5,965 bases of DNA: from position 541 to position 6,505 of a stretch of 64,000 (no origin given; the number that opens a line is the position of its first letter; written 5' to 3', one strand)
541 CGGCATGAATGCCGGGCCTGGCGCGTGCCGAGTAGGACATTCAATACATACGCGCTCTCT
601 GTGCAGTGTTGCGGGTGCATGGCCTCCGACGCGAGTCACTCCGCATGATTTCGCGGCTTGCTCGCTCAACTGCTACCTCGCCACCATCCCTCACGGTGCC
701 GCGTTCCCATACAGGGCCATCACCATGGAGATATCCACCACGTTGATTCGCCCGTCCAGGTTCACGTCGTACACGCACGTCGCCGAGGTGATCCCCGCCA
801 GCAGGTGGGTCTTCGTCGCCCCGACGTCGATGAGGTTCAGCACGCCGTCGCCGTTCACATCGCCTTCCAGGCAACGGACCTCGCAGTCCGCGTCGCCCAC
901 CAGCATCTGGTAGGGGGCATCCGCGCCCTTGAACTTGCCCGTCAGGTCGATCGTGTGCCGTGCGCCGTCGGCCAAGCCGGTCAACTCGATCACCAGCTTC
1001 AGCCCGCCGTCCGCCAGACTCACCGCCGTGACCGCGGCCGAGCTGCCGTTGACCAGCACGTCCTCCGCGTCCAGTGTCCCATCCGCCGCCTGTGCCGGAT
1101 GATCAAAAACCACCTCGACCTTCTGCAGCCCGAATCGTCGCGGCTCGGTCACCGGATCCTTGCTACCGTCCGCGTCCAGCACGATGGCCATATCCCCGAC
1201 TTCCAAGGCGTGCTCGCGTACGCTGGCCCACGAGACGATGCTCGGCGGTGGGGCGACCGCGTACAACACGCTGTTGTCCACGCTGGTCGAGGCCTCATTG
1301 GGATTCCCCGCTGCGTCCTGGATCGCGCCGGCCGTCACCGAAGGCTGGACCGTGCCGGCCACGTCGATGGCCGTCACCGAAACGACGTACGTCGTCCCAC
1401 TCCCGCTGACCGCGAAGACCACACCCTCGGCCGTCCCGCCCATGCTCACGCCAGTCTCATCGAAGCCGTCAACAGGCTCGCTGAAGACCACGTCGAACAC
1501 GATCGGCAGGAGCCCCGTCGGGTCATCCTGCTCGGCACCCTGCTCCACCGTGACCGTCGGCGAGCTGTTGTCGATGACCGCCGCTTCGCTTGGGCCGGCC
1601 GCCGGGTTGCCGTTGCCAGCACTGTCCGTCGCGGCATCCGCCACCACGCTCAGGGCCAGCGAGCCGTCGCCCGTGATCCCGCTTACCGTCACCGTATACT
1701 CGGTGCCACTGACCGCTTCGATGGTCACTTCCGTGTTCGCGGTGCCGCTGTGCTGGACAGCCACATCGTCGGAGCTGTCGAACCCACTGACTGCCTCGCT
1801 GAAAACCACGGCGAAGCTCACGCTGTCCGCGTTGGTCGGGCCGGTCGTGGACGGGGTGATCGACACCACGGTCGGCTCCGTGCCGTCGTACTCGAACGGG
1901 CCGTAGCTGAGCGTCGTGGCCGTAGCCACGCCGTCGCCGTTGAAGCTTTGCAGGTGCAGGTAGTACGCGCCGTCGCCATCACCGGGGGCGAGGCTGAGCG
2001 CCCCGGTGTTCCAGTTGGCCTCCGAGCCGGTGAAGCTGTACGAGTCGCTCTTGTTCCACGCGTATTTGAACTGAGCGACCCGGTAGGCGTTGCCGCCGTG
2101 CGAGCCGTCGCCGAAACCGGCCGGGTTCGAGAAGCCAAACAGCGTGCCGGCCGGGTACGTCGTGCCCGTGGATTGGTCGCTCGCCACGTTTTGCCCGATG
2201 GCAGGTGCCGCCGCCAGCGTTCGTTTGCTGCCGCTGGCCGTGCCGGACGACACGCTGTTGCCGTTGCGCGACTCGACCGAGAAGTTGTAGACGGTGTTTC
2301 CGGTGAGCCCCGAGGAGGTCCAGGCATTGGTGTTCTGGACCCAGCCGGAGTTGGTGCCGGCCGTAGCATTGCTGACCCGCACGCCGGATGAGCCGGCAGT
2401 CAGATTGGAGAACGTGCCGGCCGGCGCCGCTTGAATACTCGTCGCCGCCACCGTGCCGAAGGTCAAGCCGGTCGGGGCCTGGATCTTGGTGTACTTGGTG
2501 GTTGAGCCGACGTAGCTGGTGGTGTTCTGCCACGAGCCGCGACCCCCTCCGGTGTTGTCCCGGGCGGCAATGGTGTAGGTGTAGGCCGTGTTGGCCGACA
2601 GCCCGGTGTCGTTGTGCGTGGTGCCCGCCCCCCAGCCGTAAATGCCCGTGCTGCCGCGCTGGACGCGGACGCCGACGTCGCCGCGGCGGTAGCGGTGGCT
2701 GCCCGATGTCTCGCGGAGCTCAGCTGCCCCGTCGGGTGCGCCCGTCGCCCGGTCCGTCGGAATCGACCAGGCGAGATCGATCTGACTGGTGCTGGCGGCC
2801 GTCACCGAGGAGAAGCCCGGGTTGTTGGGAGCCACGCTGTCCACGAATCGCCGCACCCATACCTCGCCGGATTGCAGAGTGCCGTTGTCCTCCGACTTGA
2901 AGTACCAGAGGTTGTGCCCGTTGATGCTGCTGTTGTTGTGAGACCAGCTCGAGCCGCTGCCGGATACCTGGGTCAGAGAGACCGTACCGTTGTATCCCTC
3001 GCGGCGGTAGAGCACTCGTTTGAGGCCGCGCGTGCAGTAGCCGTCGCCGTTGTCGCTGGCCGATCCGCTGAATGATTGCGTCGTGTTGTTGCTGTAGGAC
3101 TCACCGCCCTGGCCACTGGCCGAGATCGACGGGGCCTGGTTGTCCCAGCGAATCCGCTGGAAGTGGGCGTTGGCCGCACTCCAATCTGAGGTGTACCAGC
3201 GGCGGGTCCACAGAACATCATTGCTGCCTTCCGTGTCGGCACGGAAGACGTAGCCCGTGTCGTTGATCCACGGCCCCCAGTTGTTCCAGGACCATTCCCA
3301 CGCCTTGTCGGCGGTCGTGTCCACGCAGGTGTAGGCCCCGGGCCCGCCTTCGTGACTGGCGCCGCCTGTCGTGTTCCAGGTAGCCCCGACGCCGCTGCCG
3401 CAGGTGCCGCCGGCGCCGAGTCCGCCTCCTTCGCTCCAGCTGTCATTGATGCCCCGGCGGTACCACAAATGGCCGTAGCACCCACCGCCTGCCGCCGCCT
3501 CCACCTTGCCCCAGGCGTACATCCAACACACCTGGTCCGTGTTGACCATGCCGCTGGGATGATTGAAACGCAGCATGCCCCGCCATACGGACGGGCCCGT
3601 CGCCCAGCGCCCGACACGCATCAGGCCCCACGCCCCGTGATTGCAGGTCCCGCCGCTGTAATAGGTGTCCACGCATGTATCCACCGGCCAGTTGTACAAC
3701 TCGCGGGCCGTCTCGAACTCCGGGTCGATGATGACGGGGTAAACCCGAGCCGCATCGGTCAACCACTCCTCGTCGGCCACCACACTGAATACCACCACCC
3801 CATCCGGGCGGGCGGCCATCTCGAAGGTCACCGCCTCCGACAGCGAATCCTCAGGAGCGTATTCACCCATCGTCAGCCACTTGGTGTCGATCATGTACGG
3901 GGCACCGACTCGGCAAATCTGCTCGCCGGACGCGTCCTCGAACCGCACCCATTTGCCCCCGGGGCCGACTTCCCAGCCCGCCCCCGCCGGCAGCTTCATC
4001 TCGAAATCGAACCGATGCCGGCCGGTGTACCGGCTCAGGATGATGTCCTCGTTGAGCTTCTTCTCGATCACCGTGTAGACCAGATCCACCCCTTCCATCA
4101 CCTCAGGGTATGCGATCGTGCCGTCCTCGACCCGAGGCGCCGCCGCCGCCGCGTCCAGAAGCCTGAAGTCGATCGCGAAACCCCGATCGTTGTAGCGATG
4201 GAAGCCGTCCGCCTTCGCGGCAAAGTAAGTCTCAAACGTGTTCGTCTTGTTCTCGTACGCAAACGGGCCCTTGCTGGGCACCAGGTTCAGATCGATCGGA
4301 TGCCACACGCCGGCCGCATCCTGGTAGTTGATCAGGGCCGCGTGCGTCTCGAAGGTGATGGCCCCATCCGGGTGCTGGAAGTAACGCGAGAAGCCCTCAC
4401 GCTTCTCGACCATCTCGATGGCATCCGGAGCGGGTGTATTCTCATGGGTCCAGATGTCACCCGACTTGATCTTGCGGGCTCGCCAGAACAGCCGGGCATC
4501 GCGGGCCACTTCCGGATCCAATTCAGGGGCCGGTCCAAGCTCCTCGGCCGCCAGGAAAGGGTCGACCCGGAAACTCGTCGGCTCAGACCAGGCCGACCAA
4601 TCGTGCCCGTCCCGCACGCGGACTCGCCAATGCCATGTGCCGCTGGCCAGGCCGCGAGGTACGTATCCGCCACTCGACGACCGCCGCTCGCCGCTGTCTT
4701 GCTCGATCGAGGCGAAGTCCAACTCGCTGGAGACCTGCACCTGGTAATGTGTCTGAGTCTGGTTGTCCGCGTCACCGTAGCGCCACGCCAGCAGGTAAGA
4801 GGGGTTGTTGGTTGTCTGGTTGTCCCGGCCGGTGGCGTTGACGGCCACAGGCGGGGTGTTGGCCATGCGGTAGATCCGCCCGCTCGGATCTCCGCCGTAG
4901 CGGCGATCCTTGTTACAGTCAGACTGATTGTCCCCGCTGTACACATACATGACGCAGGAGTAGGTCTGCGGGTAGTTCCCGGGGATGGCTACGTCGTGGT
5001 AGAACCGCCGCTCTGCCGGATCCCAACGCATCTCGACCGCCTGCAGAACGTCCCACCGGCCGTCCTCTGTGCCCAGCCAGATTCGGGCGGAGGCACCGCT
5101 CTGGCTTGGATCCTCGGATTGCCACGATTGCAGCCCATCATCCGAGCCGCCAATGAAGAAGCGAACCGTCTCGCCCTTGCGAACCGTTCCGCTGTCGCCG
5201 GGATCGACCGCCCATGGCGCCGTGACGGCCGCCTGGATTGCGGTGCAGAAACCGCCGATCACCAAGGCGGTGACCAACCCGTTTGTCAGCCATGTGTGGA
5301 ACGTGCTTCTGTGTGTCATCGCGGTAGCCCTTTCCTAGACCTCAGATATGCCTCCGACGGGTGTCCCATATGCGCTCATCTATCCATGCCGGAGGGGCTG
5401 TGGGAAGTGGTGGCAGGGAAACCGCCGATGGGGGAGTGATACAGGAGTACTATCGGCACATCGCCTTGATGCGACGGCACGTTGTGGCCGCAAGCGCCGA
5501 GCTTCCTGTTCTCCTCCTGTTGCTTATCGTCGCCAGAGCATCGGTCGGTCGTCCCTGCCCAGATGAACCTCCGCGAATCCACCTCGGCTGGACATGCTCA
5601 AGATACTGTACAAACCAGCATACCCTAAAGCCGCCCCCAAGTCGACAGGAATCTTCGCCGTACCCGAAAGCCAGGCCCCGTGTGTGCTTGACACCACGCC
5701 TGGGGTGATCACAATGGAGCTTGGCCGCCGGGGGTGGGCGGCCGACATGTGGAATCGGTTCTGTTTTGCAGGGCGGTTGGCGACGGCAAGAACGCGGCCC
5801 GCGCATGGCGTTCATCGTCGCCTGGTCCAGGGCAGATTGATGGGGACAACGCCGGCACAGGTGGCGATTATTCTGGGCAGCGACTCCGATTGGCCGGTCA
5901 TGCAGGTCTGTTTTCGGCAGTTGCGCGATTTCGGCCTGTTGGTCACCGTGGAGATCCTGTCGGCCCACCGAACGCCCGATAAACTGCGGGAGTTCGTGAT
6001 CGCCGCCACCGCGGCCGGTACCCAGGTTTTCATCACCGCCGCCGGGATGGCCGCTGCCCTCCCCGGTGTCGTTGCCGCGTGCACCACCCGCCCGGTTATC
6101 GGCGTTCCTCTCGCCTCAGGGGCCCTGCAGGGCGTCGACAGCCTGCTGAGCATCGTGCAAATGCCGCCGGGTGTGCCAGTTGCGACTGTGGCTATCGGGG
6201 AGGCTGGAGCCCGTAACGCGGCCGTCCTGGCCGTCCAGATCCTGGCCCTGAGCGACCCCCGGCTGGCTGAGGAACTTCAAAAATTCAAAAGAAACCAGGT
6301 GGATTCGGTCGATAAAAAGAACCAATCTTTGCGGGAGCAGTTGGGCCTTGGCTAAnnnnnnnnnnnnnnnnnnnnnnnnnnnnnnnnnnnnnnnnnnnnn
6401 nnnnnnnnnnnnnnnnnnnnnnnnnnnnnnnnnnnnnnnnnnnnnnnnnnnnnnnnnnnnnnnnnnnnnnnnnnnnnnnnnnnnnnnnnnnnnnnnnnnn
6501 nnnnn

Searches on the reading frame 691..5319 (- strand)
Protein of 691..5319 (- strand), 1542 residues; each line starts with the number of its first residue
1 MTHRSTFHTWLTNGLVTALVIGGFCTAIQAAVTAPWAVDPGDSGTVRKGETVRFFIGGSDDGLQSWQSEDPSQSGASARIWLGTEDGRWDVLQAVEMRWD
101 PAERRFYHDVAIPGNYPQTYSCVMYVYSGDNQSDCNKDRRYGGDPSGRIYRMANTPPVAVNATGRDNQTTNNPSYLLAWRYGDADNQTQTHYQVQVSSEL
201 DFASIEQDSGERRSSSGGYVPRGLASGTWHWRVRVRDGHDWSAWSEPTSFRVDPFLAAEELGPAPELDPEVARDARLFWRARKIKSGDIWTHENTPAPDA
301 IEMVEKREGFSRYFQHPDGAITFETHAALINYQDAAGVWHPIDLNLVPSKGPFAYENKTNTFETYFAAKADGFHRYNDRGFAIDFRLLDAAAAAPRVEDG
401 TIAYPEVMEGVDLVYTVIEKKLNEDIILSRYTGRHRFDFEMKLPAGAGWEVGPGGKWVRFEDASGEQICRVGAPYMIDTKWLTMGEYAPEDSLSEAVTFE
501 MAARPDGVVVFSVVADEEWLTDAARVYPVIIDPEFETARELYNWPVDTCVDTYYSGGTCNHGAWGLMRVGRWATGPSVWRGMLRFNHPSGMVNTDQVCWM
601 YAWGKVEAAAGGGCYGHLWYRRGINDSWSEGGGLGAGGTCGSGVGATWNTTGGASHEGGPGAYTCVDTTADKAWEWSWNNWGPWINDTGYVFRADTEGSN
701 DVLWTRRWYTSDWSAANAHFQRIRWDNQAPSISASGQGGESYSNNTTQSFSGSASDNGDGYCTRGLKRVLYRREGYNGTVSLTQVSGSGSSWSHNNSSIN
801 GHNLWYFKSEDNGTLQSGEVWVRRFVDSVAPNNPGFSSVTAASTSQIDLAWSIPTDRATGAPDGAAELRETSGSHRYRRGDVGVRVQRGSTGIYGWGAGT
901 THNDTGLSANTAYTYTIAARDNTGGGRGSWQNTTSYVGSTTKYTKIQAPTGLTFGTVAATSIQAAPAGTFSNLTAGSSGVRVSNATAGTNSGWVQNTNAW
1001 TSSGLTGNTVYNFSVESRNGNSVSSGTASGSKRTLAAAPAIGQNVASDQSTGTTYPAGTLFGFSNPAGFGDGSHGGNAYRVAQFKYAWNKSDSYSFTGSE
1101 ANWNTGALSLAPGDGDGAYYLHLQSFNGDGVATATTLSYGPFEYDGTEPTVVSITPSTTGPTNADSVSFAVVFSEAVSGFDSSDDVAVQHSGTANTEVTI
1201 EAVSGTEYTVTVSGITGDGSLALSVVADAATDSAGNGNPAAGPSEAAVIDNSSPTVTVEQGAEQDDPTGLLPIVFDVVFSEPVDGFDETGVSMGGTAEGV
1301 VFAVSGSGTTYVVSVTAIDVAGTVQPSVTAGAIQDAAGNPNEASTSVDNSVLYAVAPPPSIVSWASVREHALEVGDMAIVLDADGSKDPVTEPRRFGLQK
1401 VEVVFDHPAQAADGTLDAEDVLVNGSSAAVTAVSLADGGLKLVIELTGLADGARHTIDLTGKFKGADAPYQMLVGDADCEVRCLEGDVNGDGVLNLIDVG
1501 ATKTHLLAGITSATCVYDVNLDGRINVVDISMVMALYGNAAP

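Call 38: search_protein_families(library=pfam, proteins=[window:691-5319:-], max_evalue=0.001)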
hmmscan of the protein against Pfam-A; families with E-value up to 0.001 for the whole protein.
window:691-5319:- (1542 aa): 4 families
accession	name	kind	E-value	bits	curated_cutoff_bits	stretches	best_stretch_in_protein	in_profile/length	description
PF25788.1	Ig_Rha78A_N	-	6.6e-09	36.4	27.4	1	170-252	15-101/105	Rha78A-like, N-terminal immunoglobulin domain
PF00404.24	Dockerin_1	-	7.1e-09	36.2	22.9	1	1486-1534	2-53/57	Dockerin type I domain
PF19078.6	Big_12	-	7.3e-06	26.6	27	2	1250-1347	1-98/102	Bacterial Ig-like domain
PF13205.12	Big_5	-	1.1e-05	26.6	23.6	0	1145-1237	1-94/105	Bacterial Ig-like domain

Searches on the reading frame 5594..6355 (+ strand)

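Call 38: search_protein_families(library=pfam, proteins=[window:5594-6355:+], max_evalue=0.001)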
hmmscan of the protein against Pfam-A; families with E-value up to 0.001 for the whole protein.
window:5594-6355:+ (253 aa): 1 family
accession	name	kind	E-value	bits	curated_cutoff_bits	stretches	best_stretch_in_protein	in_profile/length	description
PF00731.26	AIRC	-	5.4e-58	195.2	30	1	89-235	1-145/148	AIR carboxylase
